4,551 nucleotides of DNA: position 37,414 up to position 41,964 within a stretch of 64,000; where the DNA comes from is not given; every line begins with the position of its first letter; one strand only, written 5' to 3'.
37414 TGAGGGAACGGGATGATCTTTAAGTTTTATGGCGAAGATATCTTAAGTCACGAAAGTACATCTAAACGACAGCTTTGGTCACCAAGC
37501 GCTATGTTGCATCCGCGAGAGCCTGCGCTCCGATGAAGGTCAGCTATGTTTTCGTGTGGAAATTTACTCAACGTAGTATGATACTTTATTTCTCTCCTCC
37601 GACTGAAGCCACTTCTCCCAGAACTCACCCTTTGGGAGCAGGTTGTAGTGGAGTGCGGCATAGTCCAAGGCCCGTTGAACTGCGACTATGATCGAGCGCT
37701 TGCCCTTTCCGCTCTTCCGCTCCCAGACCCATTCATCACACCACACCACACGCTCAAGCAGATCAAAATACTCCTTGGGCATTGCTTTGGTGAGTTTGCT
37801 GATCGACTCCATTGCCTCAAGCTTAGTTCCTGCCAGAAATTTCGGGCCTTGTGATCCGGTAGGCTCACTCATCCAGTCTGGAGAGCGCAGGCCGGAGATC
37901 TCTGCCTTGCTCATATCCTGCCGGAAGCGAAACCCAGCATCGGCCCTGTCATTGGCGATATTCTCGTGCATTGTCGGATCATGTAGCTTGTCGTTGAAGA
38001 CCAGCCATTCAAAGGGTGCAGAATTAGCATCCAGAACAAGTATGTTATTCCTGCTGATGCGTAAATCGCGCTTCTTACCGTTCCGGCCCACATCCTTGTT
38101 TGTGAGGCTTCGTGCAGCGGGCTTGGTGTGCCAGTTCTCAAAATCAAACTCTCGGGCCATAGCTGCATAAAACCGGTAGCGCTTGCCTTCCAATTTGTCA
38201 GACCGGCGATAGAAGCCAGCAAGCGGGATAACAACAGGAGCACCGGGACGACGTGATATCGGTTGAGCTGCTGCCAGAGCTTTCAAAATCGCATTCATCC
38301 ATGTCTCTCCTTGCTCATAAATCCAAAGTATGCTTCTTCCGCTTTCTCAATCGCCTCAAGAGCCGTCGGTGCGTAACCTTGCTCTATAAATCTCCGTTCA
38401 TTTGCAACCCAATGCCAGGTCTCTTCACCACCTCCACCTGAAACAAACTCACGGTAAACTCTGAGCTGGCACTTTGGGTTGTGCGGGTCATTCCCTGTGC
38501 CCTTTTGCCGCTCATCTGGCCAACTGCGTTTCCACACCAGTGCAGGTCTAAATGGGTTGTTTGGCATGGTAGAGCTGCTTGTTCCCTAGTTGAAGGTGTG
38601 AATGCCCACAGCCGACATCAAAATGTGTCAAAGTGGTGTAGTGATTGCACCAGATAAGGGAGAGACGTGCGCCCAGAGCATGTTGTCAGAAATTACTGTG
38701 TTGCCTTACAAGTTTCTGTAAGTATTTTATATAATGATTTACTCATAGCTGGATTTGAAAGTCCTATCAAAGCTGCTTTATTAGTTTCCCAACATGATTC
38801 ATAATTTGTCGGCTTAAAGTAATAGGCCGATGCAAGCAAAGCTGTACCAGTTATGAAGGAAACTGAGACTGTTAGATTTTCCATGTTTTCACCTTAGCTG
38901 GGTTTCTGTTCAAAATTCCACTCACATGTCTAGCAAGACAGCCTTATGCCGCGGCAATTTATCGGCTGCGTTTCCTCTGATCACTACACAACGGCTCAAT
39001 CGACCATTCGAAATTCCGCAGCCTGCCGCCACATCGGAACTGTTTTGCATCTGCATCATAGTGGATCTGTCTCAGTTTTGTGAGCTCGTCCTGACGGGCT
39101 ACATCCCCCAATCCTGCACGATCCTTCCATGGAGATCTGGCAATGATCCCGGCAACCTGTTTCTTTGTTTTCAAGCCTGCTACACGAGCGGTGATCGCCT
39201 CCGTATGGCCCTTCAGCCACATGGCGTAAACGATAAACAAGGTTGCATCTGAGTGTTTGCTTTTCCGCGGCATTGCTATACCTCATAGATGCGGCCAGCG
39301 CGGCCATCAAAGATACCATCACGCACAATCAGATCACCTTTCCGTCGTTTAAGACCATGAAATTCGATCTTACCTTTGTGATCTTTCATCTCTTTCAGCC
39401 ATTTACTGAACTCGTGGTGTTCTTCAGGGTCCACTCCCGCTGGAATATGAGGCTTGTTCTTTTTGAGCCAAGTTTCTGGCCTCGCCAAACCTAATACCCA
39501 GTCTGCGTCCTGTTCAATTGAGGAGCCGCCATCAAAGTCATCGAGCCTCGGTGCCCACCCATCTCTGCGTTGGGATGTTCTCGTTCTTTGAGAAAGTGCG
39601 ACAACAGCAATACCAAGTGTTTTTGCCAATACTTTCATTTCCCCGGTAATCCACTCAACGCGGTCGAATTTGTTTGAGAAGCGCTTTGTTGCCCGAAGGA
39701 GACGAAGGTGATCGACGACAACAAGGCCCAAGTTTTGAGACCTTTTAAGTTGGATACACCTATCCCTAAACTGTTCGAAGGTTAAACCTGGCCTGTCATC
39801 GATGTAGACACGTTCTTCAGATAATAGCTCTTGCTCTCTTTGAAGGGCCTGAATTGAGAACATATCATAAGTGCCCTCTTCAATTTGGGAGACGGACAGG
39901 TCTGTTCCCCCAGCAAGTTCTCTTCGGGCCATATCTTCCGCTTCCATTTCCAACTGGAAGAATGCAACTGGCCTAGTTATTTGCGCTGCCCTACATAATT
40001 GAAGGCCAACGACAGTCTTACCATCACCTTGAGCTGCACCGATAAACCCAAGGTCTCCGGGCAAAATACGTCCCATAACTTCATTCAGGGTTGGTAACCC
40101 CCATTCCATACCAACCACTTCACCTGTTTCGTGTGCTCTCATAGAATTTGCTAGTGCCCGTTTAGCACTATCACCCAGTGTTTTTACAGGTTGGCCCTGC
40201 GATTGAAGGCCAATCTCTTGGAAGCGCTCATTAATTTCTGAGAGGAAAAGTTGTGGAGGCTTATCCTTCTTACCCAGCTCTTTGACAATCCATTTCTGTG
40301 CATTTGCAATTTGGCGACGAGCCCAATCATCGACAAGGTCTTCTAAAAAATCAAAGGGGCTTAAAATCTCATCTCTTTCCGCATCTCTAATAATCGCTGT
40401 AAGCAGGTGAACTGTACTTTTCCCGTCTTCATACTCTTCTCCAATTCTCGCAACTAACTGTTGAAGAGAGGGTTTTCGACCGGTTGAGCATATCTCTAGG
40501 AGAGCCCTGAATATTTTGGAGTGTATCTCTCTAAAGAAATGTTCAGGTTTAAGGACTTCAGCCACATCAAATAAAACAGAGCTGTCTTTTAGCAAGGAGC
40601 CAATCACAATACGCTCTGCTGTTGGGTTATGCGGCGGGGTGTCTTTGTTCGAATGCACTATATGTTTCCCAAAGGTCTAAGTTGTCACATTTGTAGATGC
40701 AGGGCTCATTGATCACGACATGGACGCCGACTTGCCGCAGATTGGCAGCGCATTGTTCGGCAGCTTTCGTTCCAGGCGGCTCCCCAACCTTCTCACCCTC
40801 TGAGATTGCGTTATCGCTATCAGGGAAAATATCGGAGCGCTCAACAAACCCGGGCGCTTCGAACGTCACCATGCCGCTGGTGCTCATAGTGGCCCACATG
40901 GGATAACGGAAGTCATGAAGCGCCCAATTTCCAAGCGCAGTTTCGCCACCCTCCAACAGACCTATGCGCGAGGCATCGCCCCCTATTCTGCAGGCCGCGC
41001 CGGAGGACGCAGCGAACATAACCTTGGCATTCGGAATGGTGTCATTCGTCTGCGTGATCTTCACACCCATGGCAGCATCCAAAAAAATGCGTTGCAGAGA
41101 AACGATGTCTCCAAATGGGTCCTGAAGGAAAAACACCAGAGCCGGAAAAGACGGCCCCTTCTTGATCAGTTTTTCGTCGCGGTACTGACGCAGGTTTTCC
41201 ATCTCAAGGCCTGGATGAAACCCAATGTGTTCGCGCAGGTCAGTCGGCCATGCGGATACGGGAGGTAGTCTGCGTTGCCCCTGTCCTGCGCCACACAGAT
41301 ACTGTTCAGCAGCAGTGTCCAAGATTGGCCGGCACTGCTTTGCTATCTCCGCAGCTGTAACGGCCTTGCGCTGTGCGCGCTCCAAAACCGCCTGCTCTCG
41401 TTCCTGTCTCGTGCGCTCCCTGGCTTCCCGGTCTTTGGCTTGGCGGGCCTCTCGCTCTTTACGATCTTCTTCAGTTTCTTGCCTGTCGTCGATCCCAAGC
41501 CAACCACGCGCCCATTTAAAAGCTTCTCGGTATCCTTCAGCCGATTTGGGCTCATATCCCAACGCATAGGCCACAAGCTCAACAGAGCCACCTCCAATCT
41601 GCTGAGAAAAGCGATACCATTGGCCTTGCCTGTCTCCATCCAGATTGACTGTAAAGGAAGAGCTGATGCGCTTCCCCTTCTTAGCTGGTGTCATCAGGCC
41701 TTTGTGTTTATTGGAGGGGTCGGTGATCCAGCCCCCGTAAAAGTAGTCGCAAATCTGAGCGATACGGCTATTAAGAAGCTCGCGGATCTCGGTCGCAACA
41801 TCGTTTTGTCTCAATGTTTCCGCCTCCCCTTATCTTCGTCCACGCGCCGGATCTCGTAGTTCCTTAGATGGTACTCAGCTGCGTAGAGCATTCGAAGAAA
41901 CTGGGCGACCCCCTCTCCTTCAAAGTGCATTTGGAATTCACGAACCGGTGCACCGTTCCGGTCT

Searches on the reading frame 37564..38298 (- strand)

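Call 9: search_protein_families(library=pfam, proteins=[window:37564-38298:-], max_evalue=0.001)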
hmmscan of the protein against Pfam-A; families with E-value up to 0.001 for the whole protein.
window:37564-38298:- (244 aa): 1 family
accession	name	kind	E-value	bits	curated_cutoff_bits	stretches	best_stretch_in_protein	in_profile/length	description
PF20057.4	DUF6456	-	0.00093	19.7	26.3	0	112-219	23-135/136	Domain of unknown function (DUF6456)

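Call 64: search_protein_families(library=phrogs, proteins=[window:37564-38298:-], max_evalue=0.01)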
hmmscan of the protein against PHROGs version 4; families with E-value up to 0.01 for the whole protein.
window:37564-38298:- (244 aa): 0 families

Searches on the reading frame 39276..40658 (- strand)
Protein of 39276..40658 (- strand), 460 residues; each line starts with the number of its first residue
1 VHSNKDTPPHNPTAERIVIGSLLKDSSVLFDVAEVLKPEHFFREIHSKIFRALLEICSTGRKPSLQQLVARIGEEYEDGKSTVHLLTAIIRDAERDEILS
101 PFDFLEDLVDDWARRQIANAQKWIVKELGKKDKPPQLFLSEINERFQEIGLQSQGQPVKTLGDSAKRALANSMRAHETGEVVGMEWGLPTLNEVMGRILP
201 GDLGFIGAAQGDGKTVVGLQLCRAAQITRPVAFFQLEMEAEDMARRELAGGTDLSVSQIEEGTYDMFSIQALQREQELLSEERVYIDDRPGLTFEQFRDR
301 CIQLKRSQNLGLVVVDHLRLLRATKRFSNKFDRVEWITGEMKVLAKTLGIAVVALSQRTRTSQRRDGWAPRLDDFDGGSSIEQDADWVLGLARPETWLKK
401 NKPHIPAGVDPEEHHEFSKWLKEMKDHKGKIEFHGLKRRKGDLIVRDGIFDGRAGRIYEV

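Call 9: search_protein_families(library=pfam, proteins=[window:39276-40658:-], max_evalue=0.001)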
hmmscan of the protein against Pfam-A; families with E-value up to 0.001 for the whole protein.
window:39276-40658:- (460 aa): 3 families
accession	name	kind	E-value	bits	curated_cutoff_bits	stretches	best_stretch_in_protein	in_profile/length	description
PF03796.21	DnaB_C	-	1.3e-43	149.7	27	1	183-402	1-222/255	DnaB-like helicase C terminal domain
PF00772.26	DnaB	-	7.3e-14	52.1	23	1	8-80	2-74/103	DnaB-like helicase N terminal domain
PF13481.12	AAA_25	-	2.3e-07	31.1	27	1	183-356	14-188/195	AAA domain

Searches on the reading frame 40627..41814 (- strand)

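Call 9: search_protein_families(library=pfam, proteins=[window:40627-41814:-], max_evalue=0.001)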
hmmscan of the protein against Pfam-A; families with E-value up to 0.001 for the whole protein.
window:40627-41814:- (395 aa): 2 families
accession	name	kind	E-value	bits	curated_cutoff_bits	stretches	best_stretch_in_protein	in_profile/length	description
PF23639.1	DUF7146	-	7.7e-11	42.7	27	1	149-276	2-104/105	Domain of unknown function (DUF7146)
PF13362.12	Toprim_3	-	7.5e-07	30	27.2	1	284-375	2-80/95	Toprim domain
